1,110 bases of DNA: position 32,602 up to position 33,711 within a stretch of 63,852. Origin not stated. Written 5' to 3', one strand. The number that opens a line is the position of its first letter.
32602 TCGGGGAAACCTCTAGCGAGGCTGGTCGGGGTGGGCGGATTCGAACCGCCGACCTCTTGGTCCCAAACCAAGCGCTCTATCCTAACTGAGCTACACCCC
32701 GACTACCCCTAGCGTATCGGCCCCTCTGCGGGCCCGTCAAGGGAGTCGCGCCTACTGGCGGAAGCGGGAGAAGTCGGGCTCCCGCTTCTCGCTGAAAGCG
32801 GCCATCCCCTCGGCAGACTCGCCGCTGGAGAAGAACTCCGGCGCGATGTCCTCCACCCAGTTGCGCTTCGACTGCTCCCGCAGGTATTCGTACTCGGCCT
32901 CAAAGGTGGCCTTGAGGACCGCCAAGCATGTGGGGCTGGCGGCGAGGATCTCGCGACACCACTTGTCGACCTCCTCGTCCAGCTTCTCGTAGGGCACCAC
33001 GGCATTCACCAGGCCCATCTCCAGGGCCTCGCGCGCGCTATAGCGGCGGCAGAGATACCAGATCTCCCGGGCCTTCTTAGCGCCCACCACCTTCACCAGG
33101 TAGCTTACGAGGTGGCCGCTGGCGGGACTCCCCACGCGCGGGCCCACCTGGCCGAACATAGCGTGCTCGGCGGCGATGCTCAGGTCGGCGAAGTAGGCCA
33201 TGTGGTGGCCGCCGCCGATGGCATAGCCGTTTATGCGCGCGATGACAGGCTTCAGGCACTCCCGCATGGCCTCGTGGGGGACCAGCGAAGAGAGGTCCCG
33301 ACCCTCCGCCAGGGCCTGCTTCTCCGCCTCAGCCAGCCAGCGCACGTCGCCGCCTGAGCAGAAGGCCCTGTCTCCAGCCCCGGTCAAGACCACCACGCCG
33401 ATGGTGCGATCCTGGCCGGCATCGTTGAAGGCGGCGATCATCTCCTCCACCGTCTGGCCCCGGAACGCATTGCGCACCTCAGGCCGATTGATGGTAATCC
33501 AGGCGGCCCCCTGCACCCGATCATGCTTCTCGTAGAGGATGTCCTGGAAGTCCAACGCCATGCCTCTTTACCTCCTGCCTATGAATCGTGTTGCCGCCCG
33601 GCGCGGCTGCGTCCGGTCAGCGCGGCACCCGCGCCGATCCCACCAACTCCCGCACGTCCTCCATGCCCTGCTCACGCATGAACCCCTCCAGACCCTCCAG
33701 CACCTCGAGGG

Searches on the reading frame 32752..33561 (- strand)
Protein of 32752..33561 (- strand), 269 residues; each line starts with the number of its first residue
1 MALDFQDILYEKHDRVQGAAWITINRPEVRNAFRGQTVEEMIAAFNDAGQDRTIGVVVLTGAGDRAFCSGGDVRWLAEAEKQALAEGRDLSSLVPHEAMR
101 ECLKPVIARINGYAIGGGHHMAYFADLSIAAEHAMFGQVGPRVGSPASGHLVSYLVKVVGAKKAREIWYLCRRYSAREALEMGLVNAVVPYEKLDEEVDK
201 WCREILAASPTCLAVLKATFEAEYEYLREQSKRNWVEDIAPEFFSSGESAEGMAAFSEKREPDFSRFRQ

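Call 74: search_protein_families(library=pfam, proteins=[window:32752-33561:-], max_evalue=0.001)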
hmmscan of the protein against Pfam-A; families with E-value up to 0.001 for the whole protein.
window:32752-33561:- (269 aa): 2 families
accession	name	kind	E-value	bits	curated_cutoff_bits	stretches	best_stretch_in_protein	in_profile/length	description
PF00378.25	ECH_1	-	4.6e-67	226.4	27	1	17-265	4-249/251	Enoyl-CoA hydratase/isomerase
PF16113.10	ECH_2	-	2.4e-23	83.6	27.2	1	20-228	2-211/335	Enoyl-CoA hydratase/isomerase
